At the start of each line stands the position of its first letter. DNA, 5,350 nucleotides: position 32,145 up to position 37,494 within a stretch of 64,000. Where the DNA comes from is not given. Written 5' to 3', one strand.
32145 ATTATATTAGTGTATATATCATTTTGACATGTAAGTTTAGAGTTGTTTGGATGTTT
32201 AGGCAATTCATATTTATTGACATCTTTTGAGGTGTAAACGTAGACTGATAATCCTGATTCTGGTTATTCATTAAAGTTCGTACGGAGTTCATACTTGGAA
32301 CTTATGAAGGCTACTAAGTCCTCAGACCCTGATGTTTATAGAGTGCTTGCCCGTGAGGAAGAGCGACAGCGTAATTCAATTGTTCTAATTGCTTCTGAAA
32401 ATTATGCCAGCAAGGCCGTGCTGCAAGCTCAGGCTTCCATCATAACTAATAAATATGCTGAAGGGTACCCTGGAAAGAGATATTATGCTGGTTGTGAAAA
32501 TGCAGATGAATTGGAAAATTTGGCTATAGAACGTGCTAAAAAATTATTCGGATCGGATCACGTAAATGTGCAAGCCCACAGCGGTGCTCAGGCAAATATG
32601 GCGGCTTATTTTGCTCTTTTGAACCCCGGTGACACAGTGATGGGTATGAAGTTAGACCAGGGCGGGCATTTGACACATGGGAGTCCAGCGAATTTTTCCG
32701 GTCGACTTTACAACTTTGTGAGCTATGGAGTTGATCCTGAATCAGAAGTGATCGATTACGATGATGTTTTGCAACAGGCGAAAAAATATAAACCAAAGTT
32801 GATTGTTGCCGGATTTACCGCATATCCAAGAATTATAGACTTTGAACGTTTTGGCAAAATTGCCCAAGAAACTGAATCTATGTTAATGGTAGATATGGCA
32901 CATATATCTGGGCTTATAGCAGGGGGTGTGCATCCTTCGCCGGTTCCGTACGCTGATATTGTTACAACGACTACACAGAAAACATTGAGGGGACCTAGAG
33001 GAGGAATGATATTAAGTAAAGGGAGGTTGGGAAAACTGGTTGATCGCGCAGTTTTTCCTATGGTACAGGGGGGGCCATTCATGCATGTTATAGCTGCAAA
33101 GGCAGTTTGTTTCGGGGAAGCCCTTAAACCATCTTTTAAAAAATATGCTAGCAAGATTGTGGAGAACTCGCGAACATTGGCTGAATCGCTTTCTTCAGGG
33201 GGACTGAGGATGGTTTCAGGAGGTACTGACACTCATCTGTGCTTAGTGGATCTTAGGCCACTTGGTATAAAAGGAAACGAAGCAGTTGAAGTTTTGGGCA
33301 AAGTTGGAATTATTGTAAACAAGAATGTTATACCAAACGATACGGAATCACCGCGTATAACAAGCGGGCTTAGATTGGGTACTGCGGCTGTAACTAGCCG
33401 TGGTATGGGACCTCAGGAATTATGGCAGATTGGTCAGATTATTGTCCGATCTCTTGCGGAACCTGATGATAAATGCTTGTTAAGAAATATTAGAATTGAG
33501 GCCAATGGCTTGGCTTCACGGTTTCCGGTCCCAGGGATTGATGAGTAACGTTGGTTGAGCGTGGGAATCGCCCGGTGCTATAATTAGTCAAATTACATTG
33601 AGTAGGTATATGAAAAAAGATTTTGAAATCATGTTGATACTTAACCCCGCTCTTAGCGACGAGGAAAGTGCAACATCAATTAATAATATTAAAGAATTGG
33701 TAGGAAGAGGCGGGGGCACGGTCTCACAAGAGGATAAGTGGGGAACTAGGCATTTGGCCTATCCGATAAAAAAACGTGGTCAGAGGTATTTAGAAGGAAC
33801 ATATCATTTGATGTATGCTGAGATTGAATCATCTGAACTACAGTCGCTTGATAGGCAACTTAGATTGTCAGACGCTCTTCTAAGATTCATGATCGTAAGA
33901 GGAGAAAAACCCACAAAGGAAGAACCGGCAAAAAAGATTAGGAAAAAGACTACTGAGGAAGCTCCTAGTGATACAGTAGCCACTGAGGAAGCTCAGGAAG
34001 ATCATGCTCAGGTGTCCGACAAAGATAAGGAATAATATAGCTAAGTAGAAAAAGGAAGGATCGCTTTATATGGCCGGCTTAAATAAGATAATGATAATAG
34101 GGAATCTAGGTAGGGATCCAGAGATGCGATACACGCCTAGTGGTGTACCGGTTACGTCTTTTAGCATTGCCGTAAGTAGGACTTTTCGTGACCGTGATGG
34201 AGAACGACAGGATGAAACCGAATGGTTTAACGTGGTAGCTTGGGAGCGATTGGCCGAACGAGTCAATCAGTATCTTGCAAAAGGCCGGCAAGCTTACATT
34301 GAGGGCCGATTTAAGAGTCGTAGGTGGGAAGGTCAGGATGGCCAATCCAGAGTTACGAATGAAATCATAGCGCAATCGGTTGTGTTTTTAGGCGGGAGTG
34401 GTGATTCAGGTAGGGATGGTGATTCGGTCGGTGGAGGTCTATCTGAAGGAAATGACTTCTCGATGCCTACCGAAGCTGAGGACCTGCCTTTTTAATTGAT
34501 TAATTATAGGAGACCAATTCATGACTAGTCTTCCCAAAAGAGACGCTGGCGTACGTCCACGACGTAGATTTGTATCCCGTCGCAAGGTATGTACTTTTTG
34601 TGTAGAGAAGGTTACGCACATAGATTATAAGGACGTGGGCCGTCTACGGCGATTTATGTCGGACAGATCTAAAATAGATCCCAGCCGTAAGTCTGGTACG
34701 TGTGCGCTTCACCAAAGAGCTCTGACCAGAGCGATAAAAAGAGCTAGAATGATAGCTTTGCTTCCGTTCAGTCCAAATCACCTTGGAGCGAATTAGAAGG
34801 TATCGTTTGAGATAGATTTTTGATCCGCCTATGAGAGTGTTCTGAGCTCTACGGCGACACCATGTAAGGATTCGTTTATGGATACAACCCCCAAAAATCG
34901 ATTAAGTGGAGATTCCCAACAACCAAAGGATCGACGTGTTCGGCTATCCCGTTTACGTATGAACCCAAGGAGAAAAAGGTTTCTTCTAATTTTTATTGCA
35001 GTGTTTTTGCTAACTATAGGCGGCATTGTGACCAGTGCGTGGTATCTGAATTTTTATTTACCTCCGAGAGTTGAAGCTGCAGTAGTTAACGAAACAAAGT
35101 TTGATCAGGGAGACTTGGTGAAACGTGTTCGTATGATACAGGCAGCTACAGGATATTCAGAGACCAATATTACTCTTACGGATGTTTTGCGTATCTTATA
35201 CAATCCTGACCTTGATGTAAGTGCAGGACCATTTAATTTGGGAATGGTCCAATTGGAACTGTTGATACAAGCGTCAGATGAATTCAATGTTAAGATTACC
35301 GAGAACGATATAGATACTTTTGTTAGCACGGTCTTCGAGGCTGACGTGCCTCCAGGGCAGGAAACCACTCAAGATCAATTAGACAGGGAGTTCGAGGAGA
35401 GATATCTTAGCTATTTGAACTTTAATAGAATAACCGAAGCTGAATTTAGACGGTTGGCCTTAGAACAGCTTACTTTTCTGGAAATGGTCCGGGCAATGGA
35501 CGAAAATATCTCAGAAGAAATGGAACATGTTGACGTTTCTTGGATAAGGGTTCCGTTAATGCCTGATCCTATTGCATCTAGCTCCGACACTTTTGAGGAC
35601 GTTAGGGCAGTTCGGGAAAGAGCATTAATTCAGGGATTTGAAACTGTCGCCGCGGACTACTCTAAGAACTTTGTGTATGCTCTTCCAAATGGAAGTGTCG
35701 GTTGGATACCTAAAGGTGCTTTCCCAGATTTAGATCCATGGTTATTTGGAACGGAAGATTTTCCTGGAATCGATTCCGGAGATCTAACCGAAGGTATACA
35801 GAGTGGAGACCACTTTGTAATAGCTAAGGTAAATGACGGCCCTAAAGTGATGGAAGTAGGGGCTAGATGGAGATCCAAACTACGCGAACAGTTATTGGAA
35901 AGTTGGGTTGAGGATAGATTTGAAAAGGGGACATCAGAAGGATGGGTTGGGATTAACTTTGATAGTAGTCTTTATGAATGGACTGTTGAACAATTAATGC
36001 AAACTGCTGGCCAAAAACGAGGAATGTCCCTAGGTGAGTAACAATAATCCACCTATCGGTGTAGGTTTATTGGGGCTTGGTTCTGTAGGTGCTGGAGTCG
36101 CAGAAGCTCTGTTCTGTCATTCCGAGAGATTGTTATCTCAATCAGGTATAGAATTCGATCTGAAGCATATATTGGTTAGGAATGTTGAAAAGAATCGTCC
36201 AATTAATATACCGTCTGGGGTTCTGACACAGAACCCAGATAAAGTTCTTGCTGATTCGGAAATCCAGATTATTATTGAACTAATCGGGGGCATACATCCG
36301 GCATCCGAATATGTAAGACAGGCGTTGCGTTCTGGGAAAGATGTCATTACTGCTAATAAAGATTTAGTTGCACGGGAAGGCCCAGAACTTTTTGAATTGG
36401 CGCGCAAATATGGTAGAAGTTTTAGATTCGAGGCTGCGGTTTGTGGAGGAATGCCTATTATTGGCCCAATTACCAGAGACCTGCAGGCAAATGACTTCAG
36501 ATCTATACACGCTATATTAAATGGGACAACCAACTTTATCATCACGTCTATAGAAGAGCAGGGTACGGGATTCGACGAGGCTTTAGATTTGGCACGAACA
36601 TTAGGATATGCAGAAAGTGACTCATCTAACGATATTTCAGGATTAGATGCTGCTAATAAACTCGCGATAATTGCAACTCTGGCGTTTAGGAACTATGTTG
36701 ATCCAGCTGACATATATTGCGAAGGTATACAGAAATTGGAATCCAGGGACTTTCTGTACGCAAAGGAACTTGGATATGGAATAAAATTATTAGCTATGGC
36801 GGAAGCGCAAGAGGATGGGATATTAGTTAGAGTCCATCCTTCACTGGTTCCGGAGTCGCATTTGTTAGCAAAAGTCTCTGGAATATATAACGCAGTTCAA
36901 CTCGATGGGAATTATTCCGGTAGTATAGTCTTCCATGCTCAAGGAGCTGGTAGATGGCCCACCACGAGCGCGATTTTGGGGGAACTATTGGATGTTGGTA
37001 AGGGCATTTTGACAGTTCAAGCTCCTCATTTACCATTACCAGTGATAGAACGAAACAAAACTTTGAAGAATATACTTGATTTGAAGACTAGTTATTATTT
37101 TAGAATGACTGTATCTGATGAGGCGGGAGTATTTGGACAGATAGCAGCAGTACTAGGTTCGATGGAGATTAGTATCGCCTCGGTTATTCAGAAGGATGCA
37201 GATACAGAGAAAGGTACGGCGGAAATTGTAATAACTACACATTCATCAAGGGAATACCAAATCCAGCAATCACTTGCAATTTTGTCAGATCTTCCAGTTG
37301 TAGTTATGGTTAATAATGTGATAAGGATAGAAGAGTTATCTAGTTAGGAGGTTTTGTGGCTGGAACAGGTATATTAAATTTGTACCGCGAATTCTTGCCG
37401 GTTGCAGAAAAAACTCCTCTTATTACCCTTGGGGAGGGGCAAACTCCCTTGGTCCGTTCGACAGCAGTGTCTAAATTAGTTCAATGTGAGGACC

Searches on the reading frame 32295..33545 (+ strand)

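Call 38: search_protein_families(library=ncbifam, proteins=[window:32295-33545:+], max_evalue=0.00001)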
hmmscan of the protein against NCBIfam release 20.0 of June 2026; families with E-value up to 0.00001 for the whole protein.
window:32295-33545:+ (417 aa): 5 families
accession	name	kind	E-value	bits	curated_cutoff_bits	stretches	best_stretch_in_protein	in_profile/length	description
NF000586.1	PRK00011.1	subfamily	1.1e-176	587.5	335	1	11-412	1-403/404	serine hydroxymethyltransferase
NF010094.0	PRK13580.1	equivalog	4e-141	471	735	2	114-389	170-447/496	glycine hydroxymethyltransferase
TIGR04506.1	F_threo_transal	equivalog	3.2e-32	112.1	650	1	16-389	8-383/609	fluorothreonine transaldolase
TIGR00858.1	bioF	equivalog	1.1e-07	31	426.45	1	20-246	14-238/365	8-amino-7-oxononanoate synthase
NF005394.0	PRK06939.1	equivalog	1.7e-07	30.3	460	1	28-311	43-325/397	glycine C-acetyltransferase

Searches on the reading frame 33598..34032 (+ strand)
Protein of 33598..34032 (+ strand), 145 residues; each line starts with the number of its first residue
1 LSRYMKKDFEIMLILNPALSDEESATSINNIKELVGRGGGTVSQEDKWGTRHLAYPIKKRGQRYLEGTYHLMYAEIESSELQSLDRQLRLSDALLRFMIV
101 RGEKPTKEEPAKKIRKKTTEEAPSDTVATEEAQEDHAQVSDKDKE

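Call 40: search_protein_families(library=pfam, proteins=[window:33598-34032:+], max_evalue=0.0001)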
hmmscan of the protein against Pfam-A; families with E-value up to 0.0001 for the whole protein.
window:33598-34032:+ (145 aa): 1 family
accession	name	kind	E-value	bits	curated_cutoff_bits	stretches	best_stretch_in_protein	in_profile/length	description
PF01250.22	Ribosomal_S6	-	6e-25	87.7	27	1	9-101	2-90/90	Ribosomal protein S6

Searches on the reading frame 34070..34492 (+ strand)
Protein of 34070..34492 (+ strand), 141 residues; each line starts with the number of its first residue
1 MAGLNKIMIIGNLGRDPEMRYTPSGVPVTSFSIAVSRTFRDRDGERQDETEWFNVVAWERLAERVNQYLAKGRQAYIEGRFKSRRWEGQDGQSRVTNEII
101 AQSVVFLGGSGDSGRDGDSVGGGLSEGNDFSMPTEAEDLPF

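Call 40: search_protein_families(library=pfam, proteins=[window:34070-34492:+], max_evalue=0.0001)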
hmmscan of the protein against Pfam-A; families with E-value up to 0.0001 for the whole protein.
window:34070-34492:+ (141 aa): 2 families
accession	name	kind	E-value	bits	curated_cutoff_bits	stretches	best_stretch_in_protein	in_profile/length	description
PF00436.31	SSB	-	7.2e-38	129.3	26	1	4-107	1-104/104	Single-strand binding protein family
PF22657.2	SSB_1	-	4.6e-05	24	27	1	5-84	1-78/91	Another single-strand binding protein family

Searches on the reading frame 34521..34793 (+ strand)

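Call 40: search_protein_families(library=pfam, proteins=[window:34521-34793:+], max_evalue=0.0001)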
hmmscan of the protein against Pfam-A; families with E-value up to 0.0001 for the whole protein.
window:34521-34793:+ (91 aa): 1 family
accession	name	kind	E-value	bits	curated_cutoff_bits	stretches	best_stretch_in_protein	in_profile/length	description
PF01084.26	Ribosomal_S18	-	1.9e-22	79.5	21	1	30-81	1-52/52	Ribosomal protein S18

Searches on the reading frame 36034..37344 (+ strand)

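Call 38: search_protein_families(library=ncbifam, proteins=[window:36034-37344:+], max_evalue=0.00001)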
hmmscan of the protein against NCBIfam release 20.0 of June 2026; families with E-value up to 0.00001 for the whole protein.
window:36034-37344:+ (437 aa): 7 families
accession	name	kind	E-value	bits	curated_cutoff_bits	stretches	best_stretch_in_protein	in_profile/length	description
NF004976.0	PRK06349.1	subfamily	9e-138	460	205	1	7-434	4-428/430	homoserine dehydrogenase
NF004912.0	PRK06270.1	equivalog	1.7e-70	238.2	373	1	36-323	32-338/343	homoserine dehydrogenase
NF006235.0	PRK08374.1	equivalog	1.9e-43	148.9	451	1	64-319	79-326/336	homoserine dehydrogenase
NF005290.0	PRK06813.1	equivalog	1.7e-28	99.6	286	1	88-299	102-314/346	homoserine dehydrogenase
NF005002.0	PRK06392.1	equivalog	2e-22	79.6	296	1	93-236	104-246/329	homoserine dehydrogenase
NF006959.0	PRK09436.1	equivalog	4.2e-21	74.7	726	1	89-230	560-702/819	bifunctional aspartate kinase/homoserine dehydrogenase I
NF007003.0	PRK09466.1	subfamily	2.2e-09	36.3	582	1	95-230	559-696/810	bifunctional aspartate kinase/homoserine dehydrogenase II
